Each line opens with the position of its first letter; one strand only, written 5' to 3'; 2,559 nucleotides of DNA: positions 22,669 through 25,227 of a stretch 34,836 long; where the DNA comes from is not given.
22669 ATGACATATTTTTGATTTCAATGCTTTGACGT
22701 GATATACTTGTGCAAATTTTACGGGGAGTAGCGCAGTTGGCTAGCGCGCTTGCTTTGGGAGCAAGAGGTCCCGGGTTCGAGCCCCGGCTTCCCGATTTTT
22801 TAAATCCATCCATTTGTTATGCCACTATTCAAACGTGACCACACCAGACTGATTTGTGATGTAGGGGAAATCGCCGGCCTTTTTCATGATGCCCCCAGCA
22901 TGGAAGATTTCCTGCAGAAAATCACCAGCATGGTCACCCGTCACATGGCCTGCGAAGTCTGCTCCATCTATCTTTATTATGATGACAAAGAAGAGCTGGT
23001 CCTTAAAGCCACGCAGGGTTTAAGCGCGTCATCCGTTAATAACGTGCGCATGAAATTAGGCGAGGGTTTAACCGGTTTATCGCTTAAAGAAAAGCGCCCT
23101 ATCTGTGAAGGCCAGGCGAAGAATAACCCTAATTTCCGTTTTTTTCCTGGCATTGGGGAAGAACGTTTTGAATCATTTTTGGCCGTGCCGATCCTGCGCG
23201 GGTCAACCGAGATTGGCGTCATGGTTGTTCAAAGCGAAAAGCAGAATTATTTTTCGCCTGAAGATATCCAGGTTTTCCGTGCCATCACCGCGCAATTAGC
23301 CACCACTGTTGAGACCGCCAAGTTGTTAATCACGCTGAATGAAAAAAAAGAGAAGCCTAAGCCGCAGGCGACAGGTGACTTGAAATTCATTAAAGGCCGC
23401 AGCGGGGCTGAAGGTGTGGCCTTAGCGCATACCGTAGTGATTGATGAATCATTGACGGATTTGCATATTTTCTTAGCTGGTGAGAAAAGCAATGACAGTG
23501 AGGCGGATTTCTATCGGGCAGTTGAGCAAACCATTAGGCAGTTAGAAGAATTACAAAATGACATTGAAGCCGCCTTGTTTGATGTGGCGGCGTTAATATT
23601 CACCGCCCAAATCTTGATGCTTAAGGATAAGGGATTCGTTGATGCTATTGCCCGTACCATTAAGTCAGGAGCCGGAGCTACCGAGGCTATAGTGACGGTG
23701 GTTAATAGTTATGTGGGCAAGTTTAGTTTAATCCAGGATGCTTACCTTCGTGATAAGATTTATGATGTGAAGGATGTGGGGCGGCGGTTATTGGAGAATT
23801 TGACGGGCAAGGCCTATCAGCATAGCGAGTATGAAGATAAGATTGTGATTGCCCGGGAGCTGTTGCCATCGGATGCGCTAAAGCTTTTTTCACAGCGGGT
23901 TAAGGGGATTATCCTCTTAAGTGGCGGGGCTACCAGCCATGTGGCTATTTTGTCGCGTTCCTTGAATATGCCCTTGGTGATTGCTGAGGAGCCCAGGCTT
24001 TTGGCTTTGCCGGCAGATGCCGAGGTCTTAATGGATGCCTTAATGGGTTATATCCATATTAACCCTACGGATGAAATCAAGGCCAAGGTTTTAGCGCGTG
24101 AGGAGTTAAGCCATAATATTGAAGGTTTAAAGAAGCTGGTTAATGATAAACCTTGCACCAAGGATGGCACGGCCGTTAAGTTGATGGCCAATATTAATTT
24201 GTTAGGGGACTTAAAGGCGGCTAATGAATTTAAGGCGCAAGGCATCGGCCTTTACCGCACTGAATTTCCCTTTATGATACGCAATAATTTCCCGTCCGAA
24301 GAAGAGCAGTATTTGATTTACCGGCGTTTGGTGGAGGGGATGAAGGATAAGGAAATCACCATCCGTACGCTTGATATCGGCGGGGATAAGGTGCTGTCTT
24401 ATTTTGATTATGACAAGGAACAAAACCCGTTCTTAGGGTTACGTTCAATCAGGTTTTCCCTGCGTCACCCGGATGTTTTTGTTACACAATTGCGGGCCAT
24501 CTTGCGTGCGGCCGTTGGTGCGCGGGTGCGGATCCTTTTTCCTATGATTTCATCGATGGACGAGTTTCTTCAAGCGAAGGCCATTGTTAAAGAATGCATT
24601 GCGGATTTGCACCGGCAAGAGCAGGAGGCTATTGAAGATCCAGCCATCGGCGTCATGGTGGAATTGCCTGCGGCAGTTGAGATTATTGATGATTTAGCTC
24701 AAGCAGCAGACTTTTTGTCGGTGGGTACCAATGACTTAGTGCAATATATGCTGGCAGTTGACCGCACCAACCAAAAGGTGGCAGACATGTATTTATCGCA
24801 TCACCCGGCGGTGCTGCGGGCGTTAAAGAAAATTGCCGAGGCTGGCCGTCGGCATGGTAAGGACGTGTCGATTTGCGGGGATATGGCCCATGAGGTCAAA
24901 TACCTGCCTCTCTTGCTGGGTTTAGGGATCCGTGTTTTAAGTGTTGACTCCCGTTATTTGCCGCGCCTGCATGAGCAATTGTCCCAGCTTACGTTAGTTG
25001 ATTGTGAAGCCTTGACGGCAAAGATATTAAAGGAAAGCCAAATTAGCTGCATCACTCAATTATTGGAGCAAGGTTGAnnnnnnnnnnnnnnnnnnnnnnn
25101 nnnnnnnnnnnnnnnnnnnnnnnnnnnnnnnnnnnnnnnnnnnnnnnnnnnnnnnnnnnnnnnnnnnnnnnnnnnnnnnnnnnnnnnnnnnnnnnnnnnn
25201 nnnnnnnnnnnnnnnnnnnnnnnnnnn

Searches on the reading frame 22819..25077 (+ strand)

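Call 13: search_protein_families(library=pfam, proteins=[window:22819-25077:+], max_evalue=0.001)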
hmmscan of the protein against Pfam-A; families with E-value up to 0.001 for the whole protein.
window:22819-25077:+ (752 aa): 6 families
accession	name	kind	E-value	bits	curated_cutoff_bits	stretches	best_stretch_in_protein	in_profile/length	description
PF02896.24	PEP-utilizers_C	-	1.8e-99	333.1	22.8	1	437-724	4-291/293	PEP-utilising enzyme, PEP-binding domain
PF05524.18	PEP-utilisers_N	-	1.8e-17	64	24.4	1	192-312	1-120/121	PEP-utilising enzyme, N-terminal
PF13185.12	GAF_2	-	3e-16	60.3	28.6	1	27-164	3-135/136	GAF domain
PF01590.32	GAF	-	7.6e-14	52.8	22.4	1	28-163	2-132/133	GAF domain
PF00391.29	PEP-utilizers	-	1.1e-12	47.8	23.1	1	339-407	3-69/72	PEP-utilising enzyme, mobile domain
PF13492.12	GAF_3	-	3.2e-10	40.9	27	1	27-165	1-128/129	GAF domain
